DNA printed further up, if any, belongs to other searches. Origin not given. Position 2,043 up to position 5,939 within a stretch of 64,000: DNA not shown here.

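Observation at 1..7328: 5'-truncated giant ORF (>1915 aa) translationally coupled to a PilB/GspE pilus ATPase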

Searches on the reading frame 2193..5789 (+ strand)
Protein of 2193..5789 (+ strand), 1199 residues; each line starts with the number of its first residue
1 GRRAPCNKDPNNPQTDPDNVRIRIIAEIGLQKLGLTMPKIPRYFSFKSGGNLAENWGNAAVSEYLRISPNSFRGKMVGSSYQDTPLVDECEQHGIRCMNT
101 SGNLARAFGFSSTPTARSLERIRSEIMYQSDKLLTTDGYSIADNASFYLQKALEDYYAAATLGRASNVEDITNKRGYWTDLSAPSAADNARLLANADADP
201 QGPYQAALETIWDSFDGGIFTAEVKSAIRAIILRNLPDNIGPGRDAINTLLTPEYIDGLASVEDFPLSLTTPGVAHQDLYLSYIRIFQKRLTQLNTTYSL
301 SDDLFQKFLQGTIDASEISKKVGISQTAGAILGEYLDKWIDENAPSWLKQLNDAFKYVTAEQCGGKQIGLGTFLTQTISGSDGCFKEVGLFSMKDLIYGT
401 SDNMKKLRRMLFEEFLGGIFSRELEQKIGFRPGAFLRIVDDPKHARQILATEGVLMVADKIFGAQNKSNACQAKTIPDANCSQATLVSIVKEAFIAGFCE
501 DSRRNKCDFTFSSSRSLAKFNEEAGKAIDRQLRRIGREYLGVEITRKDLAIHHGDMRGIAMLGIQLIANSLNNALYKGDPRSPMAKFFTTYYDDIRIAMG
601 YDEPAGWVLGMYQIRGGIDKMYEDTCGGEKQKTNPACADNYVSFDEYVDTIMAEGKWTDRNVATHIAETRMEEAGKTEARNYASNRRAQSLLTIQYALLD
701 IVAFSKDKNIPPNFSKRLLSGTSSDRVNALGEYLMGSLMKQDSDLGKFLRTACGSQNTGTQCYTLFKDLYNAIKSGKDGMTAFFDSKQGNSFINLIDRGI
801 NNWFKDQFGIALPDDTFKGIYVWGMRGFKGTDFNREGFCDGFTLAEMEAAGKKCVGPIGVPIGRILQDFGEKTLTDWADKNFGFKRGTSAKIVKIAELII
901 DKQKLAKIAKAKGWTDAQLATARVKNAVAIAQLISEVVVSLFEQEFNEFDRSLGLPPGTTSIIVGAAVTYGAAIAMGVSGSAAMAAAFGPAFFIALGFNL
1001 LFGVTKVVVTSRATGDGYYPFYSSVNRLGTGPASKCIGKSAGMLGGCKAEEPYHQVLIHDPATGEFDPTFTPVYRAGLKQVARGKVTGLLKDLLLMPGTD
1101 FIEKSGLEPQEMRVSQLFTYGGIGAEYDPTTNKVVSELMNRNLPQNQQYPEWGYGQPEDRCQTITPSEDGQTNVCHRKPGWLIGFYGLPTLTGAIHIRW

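Call 61: search_protein_representatives(alignment_id=A2)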
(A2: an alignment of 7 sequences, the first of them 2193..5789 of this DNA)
Query: 7 sequences, 1166 profile positions. Proteins with E-value up to 0.001 (for the whole library): 184; up to 1e-10: 129; up to 1e-30: 44. The best 150 are listed.
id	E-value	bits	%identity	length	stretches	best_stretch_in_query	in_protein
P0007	0.0e+00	1528.6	-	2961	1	1-1166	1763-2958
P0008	0.0e+00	1502.9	-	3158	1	1-1166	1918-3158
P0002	0.0e+00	1490.7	-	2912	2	581-1166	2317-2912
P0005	0.0e+00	1374.7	-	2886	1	1-1166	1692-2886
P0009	0.0e+00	1039.2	-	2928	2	611-1164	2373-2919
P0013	5.8e-298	1008.4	-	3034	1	2-1166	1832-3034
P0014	2.0e-275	933.7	-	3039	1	1-1165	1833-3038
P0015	6.9e-256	869.0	-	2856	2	1-592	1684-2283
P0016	8.1e-241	819.1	-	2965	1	1-1166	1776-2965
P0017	4.4e-228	776.9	-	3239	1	1-1166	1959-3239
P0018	2.4e-193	661.9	-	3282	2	1-1132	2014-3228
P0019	3.2e-163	562.1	-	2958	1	2-1166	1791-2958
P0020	1.8e-152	526.5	-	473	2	911-1166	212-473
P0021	1.3e-130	454.2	-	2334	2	211-1166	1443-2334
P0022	1.0e-127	444.5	-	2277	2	657-1166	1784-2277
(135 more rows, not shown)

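Call 65: search_protein_families(library=pfam, alignment_id=A6, max_evalue=0.001)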
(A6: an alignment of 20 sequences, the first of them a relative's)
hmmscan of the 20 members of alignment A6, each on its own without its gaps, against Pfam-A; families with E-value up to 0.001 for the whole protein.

A. member 1, P0013 (3034 aa): 0 families

B. families by the number of members that match (of 20 scanned): 0 families

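Call 66: predict_structure(alignment_id=A4)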
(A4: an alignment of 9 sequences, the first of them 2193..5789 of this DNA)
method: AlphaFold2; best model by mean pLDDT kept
length: 1199 residues; sequences in the alignment: 9
mean_pLDDT: 58.7   pTM: 0.38
mean pLDDT of the five models: 58.7, 58.5, 55.0, 54.4, 50.6
residues with pLDDT >= 90: 2; 70-90: 318; 50-70: 526; < 50: 353
segments of 3 or more residues with pLDDT < 50: 1-12, 32-37, 134-139, 390-394, 417-421, 457-525, 550-558, 807-811, 826-837, 856-871, 949-1078, 1103-1125, 1141-1157, 1169-1173, 1177-1199
pLDDT, mean of each block of 10 residues (from residue 1): 35 54 57 50 64 77 82 73 56 71 86 81 83 49 73 86 85 87 85 79 84 75 81 81 78 80 77 72 88 82 84 84 66 64 63 72 69 60 55 52 63 53 51 62 56 52 38 37 43 40 35 36 52 54 57 43 58 56 60 66 67 81 73 65 80 79 84 83 73 64 61 63 55 64 63 63 68 59 71 67 52 54 48 47 56 48 39 54 58 56 54 61 60 59 53 39 40 32 31 34 27 29 36 30 27 30 34 45 56 56 47 43 46 55 37 43 51 45 34 29
secondary structure, 60 per line:
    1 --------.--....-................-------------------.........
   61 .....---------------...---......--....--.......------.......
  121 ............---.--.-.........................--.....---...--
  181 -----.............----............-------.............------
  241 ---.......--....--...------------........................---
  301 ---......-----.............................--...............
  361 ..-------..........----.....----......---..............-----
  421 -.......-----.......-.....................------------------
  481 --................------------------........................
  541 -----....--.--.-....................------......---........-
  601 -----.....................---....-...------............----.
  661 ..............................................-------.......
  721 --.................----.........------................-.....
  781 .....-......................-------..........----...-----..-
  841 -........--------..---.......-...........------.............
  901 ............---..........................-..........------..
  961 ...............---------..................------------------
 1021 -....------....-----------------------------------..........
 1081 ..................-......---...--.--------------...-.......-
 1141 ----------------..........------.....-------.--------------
elements in order (helices of 4 or more, strands of 3 or more residues): H17-32 H52-65 H87-92 H95-98 H101-107 H114-132 H141-165 H168-172 H186-198 H203-214 H222-234 H244-250 H253-256 H274-297 H304-309 H315-343 H346-362 H370-379 H384-388 H393-398 H402-415 H422-428 H434-440 H442-462 H483-498 H517-540 H546-549 H557-576 H583-588 H592-599 H606-626 H630-633 H644-655 H660-706 H714-720 H723-739 H744-752 H759-774 H776-785 H787-808 H816-825 H844-849 H863-869 H871-881 H888-912 H916-941 H943-952 H959-975 H985-1002 H1022-1025 H1032-1035 H1071-1098 H1100-1105 H1133-1139 H1157-1160 E1161-1166 E1173-1177

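Call 70: fold_search(model_id=the predicted structure, library=pdb)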
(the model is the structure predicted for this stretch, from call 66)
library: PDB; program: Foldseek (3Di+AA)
matches with E <= 10: 84; with E <= 0.001: 0
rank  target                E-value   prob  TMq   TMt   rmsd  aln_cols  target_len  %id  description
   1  7mvx_A                4.0e-01  0.06  0.08  0.06  36.9      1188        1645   11  Crystal structure of the Chaetomium thermophilum Nup188-Nic96 complex (Nup188 residues 1-1858; Nic96 residues 240-301) (released 2022-06-15)
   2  5u1t_A                6.2e-01  0.05  0.07  0.06  35.6      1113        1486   12  Crystal structure of the Saccharomyces cerevisiae separase-securin complex at 2.6 angstrom resolution (released 2017-02-08)
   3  8pd5                  7.5e-01  0.03  0.05  0.06  41.6       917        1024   12  Ligand-free SpSLC9C1 in lipid nanodiscs, protomer state 3 (released 2023-11-08)
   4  8u7o_A                8.8e-01  0.07  0.08  0.09  40.3       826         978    9  WT sea urchin SLC9C1 with 5mM cAMP at pH 6 in Na+ - Grip and Twist (GnT) conformation (released 2025-03-26)
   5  8rbz_a                1.0e+00  0.03  0.07  0.07  61.2      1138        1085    9  Structure of Integrator-PP2A-SOSS-CTD post-termination complex (released 2024-02-07)
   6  7tbi_F1               1.0e+00  0.03  0.06  0.05  37.7      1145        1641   12  Composite structure of the S. cerevisiae nuclear pore complex (NPC) (released 2022-06-15)
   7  8si6_A                1.4e+00  0.04  0.08  0.08  38.8       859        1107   11  Cryo-EM structure of TRPM7 in MSP2N2 nanodisc in complex with agonist naltriben in closed state (released 2023-05-17)
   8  7t3u_A                1.6e+00  0.03  0.08  0.05  46.2      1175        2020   11  IP3, ATP, and Ca2+ bound type 3 IP3 receptor in the inactive state (released 2022-03-23)
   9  5fu7_A                1.7e+00  0.04  0.07  0.12  34.5       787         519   11  drosophila nanos NBR peptide bound to the NOT module of the human CCR4-NOT complex (released 2016-03-23)
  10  7dkb_A                1.7e+00  0.03  0.05  0.07  27.4       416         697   12  Stenotrophomonas maltophilia DPP7 in complex with Val-Tyr (released 2021-11-03)
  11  9qhn_A                1.7e+00  0.03  0.07  0.08  38.0       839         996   10  Cryo-EM structure of mouse TRPM3 alpha 2 in APO state (released 2026-02-11)
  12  8u7o_B                2.1e+00  0.03  0.07  0.08  39.0       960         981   11  WT sea urchin SLC9C1 with 5mM cAMP at pH 6 in Na+ - Grip and Twist (GnT) conformation (released 2025-03-26)
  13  7blp_A                2.6e+00  0.03  0.07  0.09  33.2       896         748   12  Vps35/Vps29 arch of fungal membrane-assembled retromer:Grd19 complex (released 2021-02-10)
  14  9qvm_M                2.6e+00  0.02  0.06  0.08  29.1       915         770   10  Cryo-EM reconstruction of the NEDD1 anchor protein and CDK5RAP2 bound to the gamma-tubulin ring complex (released 2025-05-21)
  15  8bfi_A                2.7e+00  0.02  0.06  0.09  26.1       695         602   12  human CNOT1-CNOT10-CNOT11 module (released 2022-12-28)
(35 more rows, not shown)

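Call 73: find_related_loci(query=A7, collection=metagenome_contigs, flank=10000)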
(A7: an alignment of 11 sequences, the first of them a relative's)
Query A7 (2435 aa) in metagenome_contigs; peptide patterns used: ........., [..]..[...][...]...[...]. (x = any residue, [..] = any of these).
375 stretches matched a pattern; 11 encode a relative of the query (tblastn E <= 1e-3); 11 distinct loci.
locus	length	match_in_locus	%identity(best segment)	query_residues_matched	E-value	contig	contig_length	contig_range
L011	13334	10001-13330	29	65-1248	2e-128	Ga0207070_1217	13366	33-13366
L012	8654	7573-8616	35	146-507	1e-51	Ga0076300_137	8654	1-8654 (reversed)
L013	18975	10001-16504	30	231-2379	4e-29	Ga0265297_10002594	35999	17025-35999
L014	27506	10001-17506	33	231-2374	2e-28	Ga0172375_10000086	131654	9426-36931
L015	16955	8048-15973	30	227-2374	3e-26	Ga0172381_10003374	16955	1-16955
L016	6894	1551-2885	25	222-647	9e-26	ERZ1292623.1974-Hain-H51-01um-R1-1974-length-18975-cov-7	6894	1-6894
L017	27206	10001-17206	27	227-2283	3e-24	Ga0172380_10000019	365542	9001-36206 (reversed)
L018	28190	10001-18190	27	231-2342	2e-23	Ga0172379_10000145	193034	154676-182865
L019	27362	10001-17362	27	229-2342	2e-22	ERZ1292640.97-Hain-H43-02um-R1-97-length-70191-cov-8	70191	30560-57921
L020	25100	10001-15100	24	178-2371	2e-14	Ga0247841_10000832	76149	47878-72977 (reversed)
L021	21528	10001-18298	29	231-2378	4e-23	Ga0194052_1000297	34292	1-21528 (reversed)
